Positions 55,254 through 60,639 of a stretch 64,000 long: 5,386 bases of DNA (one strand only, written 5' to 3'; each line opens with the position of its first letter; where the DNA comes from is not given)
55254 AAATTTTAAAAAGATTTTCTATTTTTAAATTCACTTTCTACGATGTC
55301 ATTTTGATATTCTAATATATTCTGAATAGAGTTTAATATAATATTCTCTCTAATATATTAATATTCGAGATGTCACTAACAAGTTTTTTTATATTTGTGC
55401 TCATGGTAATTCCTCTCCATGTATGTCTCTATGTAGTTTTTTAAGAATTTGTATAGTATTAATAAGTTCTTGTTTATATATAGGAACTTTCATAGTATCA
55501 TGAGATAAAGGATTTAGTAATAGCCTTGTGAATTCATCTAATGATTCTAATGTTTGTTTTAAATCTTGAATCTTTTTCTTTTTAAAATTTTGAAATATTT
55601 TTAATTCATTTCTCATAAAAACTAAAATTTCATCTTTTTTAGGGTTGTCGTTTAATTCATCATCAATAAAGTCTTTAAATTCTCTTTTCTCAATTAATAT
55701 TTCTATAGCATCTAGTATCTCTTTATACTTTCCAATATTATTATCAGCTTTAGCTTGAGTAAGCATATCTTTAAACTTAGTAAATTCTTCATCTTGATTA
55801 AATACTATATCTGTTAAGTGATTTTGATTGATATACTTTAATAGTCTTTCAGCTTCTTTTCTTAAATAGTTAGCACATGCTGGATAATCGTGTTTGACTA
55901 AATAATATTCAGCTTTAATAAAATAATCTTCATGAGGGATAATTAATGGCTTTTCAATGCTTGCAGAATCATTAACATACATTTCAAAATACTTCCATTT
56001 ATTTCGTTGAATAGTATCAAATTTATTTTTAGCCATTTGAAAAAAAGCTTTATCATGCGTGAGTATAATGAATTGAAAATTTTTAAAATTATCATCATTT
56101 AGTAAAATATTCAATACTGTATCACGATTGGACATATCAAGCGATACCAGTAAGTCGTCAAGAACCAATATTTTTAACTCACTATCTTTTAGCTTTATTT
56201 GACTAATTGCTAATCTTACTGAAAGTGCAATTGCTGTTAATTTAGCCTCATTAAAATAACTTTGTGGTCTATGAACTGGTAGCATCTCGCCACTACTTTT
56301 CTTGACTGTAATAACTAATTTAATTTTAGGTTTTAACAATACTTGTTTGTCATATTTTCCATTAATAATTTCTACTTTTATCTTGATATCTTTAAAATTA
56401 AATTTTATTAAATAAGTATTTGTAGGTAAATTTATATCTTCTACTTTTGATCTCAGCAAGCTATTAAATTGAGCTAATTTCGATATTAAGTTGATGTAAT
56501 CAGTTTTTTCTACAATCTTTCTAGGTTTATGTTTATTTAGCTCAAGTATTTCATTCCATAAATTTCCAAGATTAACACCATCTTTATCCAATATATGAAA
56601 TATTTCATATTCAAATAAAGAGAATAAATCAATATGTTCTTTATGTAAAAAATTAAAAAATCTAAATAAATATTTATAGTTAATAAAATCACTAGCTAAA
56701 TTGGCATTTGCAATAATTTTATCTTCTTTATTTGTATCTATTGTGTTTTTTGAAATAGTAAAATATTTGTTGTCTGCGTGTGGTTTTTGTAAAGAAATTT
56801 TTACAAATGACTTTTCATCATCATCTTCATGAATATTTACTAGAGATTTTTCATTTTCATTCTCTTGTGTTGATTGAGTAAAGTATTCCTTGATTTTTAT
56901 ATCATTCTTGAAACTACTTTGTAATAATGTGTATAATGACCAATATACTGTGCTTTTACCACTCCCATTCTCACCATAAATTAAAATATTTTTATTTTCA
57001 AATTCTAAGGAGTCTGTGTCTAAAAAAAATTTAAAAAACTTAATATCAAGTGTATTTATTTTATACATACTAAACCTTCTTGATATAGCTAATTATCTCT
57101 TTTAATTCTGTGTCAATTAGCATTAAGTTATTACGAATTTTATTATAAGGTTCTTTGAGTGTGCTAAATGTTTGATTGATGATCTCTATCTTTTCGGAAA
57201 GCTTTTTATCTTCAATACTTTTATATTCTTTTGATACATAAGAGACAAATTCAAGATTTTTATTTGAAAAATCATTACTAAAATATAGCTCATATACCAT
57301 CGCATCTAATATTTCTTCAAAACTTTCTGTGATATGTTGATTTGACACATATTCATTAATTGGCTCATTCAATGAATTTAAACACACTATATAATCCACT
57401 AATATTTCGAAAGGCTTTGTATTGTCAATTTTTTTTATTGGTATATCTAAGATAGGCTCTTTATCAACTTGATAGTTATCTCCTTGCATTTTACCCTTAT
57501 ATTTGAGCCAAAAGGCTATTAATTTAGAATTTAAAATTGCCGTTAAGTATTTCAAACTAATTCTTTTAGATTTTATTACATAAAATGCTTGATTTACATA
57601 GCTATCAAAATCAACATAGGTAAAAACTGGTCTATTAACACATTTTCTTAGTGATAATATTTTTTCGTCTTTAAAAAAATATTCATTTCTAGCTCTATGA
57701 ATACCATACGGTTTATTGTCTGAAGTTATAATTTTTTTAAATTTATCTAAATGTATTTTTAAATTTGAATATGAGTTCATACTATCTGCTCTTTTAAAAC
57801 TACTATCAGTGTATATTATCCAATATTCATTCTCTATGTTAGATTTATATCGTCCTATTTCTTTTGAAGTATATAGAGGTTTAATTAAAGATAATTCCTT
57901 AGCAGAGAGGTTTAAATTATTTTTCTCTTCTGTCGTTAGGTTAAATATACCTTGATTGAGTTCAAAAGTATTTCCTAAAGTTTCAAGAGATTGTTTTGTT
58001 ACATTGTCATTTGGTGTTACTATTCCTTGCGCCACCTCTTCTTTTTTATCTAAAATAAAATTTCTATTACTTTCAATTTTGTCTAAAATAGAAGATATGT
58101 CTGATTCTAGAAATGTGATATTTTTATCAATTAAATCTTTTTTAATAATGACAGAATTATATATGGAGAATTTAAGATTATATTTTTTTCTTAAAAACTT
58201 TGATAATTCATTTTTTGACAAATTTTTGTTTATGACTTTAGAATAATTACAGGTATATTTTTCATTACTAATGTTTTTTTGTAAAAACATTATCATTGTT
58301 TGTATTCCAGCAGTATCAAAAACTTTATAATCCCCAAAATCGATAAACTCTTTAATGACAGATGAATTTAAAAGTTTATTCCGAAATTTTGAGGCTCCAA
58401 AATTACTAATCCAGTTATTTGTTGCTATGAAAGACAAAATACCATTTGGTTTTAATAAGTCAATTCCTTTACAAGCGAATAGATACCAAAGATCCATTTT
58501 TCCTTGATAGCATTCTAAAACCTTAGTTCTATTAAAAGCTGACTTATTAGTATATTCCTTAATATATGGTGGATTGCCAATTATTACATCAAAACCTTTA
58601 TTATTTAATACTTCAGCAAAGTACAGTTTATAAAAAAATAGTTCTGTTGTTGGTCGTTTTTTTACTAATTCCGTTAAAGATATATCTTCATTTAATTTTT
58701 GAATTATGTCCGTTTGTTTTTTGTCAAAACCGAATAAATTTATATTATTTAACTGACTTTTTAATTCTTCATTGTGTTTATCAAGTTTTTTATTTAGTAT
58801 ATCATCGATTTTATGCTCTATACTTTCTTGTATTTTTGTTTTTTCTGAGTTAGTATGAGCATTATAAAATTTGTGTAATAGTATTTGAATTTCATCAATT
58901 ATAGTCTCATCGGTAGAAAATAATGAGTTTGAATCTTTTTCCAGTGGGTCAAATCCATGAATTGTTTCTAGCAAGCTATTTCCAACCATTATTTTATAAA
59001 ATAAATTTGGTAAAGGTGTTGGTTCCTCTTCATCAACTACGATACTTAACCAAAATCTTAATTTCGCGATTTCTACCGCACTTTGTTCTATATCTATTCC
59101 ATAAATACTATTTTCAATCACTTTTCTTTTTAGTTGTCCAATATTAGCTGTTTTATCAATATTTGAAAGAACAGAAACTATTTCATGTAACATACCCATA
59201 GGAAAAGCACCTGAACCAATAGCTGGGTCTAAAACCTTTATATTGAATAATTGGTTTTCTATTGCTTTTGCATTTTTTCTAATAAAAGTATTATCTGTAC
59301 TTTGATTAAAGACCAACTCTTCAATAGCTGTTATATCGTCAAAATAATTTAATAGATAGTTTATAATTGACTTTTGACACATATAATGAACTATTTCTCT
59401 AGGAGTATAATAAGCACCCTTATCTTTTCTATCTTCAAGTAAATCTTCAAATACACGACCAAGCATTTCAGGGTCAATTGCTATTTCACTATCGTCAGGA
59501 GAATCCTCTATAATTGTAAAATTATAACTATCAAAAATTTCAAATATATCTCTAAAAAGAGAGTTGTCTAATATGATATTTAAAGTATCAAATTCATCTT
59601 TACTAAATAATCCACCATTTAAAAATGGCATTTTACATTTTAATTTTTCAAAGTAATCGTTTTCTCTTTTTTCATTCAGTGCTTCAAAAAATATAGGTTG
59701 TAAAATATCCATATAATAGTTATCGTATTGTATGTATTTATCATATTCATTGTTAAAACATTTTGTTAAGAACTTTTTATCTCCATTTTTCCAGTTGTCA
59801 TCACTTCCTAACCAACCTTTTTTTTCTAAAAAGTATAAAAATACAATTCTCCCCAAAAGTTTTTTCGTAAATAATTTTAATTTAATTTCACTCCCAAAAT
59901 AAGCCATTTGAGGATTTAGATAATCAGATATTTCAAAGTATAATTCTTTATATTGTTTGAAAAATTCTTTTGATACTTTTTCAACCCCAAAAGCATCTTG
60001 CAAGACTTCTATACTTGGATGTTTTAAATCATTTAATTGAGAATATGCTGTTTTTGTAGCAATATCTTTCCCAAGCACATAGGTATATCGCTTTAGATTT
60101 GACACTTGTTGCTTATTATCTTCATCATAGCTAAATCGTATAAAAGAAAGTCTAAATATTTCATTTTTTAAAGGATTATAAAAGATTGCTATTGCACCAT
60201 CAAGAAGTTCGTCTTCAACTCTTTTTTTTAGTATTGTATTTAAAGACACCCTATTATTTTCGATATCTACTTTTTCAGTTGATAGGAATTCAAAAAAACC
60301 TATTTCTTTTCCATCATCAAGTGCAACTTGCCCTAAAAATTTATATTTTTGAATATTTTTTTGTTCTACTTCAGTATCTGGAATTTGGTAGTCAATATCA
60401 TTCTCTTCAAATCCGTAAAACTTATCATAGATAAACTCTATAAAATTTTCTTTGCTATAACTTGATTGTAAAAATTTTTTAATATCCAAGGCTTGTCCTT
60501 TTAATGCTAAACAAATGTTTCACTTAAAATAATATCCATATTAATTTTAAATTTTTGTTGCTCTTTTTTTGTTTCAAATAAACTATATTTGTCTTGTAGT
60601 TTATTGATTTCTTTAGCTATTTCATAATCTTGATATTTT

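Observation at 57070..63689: PLD-SNF2 fusion plus large N6A methyltransferase: a reduced DISARM-class-1-like or atypical restriction-modification module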

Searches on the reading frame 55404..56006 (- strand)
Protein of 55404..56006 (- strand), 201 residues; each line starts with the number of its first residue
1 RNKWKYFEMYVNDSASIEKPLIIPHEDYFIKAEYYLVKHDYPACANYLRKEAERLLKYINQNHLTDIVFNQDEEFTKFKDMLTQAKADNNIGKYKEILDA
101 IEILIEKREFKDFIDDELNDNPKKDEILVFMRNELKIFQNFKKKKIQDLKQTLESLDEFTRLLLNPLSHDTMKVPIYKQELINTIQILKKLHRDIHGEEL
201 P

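Call 83: search_protein_families(library=pfam, proteins=[window:55404-56006:-], max_evalue=10)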
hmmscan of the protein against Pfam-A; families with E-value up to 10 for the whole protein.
window:55404-56006:- (201 aa): 1 family
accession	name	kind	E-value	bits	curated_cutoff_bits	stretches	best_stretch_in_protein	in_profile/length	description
PF10208.15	ARMET_C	-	0.9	9.5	23.5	1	140-158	3-21/43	ARMET, C-terminal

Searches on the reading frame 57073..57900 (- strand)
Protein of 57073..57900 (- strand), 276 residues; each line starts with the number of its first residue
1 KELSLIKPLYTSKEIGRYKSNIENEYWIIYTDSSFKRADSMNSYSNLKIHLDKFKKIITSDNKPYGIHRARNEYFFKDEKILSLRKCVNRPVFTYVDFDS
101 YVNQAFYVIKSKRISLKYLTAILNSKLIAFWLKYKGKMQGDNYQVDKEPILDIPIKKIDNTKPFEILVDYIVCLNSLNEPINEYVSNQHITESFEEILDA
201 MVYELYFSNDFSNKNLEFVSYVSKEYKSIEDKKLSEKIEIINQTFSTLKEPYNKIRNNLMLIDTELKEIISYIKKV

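Call 11: search_protein_families(library=padloc, proteins=[window:57073-57900:-], max_evalue=1)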
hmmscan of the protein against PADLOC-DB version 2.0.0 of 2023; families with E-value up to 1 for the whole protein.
window:57073-57900:- (276 aa): 2 families
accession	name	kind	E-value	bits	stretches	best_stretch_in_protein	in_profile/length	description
PDLC03612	REase_MTase_IIG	-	6.4e-19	65.6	1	4-210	1022-1237/1247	Type IIG restriction enzyme-methyltransferase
PDLC03248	MTase_II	-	1.8e-06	25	1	93-164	407-481/521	Type II methyltransferase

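Call 12: search_protein_families(library=pfam, proteins=[window:57073-57900:-], max_evalue=10)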
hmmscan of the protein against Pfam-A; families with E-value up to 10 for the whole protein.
window:57073-57900:- (276 aa): 2 families
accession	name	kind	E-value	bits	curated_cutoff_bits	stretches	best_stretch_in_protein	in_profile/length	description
PF12950.13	TaqI_C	-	8.5e-12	45.8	26.5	1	7-155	1-118/118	TaqI-like C-terminal specificity domain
PF08454.17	RIH_assoc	-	0.049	14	28.5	1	211-272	34-97/99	RyR and IP3R Homology associated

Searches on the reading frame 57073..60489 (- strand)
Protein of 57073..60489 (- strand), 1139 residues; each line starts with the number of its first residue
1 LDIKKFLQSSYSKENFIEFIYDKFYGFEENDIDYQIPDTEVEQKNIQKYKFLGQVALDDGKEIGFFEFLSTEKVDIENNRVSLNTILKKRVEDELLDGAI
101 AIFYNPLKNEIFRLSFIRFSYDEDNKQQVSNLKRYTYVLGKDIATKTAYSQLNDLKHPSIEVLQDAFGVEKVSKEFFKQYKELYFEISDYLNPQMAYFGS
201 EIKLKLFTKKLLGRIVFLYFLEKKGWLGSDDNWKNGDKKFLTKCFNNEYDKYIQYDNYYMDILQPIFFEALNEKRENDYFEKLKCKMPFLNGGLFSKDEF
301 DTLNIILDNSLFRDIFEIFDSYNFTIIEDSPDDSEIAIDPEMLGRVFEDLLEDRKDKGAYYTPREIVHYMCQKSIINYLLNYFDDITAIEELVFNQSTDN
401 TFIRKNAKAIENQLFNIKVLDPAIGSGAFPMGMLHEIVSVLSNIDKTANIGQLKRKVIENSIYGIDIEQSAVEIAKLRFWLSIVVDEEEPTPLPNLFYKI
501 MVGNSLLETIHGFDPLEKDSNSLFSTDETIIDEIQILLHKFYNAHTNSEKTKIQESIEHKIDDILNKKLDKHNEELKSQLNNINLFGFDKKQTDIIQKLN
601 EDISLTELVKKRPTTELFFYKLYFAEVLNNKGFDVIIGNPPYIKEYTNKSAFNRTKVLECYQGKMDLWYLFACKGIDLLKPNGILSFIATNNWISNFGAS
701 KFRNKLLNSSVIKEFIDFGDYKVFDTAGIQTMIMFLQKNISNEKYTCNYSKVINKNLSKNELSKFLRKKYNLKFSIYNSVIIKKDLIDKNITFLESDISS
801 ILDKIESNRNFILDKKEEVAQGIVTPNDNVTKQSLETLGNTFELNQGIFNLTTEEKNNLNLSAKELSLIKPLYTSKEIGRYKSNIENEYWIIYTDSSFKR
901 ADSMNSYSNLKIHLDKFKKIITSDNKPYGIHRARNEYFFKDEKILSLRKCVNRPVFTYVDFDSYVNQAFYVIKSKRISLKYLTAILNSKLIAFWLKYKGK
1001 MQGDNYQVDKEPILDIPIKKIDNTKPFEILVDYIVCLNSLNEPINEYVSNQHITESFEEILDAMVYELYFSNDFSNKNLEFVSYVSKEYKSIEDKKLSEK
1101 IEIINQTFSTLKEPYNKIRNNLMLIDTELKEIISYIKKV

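Call 5: search_protein_families(library=pfam, proteins=[window:57073-60489:-], max_evalue=0.01)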
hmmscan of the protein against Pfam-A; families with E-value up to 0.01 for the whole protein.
window:57073-60489:- (1139 aa): 4 families
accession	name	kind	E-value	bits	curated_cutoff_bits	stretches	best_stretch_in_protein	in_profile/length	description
PF07669.17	Eco57I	-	4e-36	125.1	25.3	1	460-724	1-171/171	Eco57I restriction-modification methylase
PF12950.13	TaqI_C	-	5.1e-11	43.3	26.5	1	871-1018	2-118/118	TaqI-like C-terminal specificity domain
PF20473.4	MmeI_Mtase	-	3.3e-10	40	27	1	405-482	9-85/259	MmeI, DNA-methyltransferase domain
PF01170.24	UPF0020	-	0.0013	18.9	22.3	0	569-651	66-140/197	RMKL-like, methyltransferase domain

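Call 6: search_protein_families(library=padloc, proteins=[window:57073-60489:-], max_evalue=0.01)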
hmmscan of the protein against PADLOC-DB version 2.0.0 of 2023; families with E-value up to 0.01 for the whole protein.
window:57073-60489:- (1139 aa): 43 families (the best 25 are shown)
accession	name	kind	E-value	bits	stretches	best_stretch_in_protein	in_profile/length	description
PDLC03596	REase_MTase_IIG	-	5.5e-86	287.6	4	3-352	10-400/1148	Type IIG restriction enzyme-methyltransferase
PDLC03601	REase_MTase_IIG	-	1e-60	203.7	1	162-1003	197-1036/1110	Type IIG restriction enzyme-methyltransferase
PDLC03612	REase_MTase_IIG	-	1.1e-57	194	2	452-1073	586-1237/1247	Type IIG restriction enzyme-methyltransferase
PDLC02643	DrmMI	-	1.1e-27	94.4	2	450-723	663-967/1347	DrmMI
PDLC03628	REase_MTase_IIG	-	4.1e-25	86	2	164-381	153-361/1100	Type IIG restriction enzyme-methyltransferase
PDLC03629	REase_MTase_IIG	-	5.6e-24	82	2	618-744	556-694/1182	Type IIG restriction enzyme-methyltransferase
PDLC02521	PglX|PglXI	-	1.1e-23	81.3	1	361-778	248-628/1174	PglX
PDLC03604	REase_MTase_IIG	-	1.6e-23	80.7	2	619-1062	521-980/1011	Type IIG restriction enzyme-methyltransferase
PDLC03609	REase_MTase_IIG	-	1.2e-21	74.3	2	170-508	191-533/1066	Type IIG restriction enzyme-methyltransferase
PDLC03627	REase_MTase_IIG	-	2.1e-18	63.5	1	337-481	327-480/1136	Type IIG restriction enzyme-methyltransferase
PDLC03226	MTase_II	-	2.4e-18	64.1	2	626-994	122-504/579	Type II methyltransferase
PDLC03248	MTase_II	-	2.5e-18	64.1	1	629-1026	82-480/521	Type II methyltransferase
PDLC02638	DrmMI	-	5.8e-17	59.1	2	532-688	768-933/935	DrmMI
PDLC03600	REase_MTase_IIG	-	5.9e-17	58.9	1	361-779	241-644/1205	Type IIG restriction enzyme-methyltransferase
PDLC02525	PglX|PglXI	-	1e-14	52.2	1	361-761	232-585/607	PglX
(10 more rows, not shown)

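Call 7: search_protein_families(library=ncbifam, proteins=[window:57073-60489:-], max_evalue=0.01)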
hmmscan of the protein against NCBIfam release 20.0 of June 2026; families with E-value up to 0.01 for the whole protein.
window:57073-60489:- (1139 aa): 5 families
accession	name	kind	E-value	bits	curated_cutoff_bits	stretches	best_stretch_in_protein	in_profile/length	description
NF033452.1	BREX_1_MTaseX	exception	9e-25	86.7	500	1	361-1022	254-862/1210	BREX-1 system adenine-specific DNA-methyltransferase PglX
NF033455.1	BREX_6_MTaseX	exception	3.6e-15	54.6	900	1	408-752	321-674/1319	BREX-6 system adenine-specific DNA-methyltransferase PglX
NF033451.1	BREX_2_MTaseX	equivalog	3.7e-11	41.5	400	1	412-510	220-319/1185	BREX-2 system adenine-specific DNA-methyltransferase PglX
TIGR03534.1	RF_mod_PrmC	equivalog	1.7e-05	24.4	199.1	1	619-652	142-176/253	peptide chain release factor N(5)-glutamine methyltransferase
TIGR00536.1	hemK_fam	subfamily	0.00055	19.1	115.5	0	618-646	168-196/286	HemK family protein methyltransferase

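Call 10: search_solved_structures(query=window:57073-60489:-, max_evalue=0.01, show_alignments=2)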
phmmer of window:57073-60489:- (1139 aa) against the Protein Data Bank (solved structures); distinct sequences matched with E-value up to 0.01: 8.
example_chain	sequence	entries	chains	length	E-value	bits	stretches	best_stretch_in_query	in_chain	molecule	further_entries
7lni_A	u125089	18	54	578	2.8e-10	42.2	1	621-1042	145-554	Site-specific DNA-methyltransferase (adenine-specific)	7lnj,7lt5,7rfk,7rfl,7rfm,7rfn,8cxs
8cxz_A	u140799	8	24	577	2.8e-10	42.2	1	621-1042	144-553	Site-specific DNA-methyltransferase (adenine-specific)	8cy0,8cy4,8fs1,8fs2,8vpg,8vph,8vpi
8c45_A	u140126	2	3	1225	2.3e-09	39.2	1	353-477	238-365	site-specific DNA-methyltransferase (adenine-specific)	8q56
7qw5_A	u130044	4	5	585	9.6e-09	37.1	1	623-770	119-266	Modification methylase BseCI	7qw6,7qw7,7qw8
1g38_A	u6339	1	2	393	0.0028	19.1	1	631-695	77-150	MODIFICATION METHYLASE TAQI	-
2ibs_A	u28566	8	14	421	0.0031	18.9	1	631-695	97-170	Modification methylase TaqI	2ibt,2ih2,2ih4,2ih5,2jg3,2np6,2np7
1aqj_A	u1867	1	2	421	0.0031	18.9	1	631-695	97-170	ADENINE-N6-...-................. TAQI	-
1aqi_A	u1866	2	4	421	0.0031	18.9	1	631-695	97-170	ADENINE-N6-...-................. TAQI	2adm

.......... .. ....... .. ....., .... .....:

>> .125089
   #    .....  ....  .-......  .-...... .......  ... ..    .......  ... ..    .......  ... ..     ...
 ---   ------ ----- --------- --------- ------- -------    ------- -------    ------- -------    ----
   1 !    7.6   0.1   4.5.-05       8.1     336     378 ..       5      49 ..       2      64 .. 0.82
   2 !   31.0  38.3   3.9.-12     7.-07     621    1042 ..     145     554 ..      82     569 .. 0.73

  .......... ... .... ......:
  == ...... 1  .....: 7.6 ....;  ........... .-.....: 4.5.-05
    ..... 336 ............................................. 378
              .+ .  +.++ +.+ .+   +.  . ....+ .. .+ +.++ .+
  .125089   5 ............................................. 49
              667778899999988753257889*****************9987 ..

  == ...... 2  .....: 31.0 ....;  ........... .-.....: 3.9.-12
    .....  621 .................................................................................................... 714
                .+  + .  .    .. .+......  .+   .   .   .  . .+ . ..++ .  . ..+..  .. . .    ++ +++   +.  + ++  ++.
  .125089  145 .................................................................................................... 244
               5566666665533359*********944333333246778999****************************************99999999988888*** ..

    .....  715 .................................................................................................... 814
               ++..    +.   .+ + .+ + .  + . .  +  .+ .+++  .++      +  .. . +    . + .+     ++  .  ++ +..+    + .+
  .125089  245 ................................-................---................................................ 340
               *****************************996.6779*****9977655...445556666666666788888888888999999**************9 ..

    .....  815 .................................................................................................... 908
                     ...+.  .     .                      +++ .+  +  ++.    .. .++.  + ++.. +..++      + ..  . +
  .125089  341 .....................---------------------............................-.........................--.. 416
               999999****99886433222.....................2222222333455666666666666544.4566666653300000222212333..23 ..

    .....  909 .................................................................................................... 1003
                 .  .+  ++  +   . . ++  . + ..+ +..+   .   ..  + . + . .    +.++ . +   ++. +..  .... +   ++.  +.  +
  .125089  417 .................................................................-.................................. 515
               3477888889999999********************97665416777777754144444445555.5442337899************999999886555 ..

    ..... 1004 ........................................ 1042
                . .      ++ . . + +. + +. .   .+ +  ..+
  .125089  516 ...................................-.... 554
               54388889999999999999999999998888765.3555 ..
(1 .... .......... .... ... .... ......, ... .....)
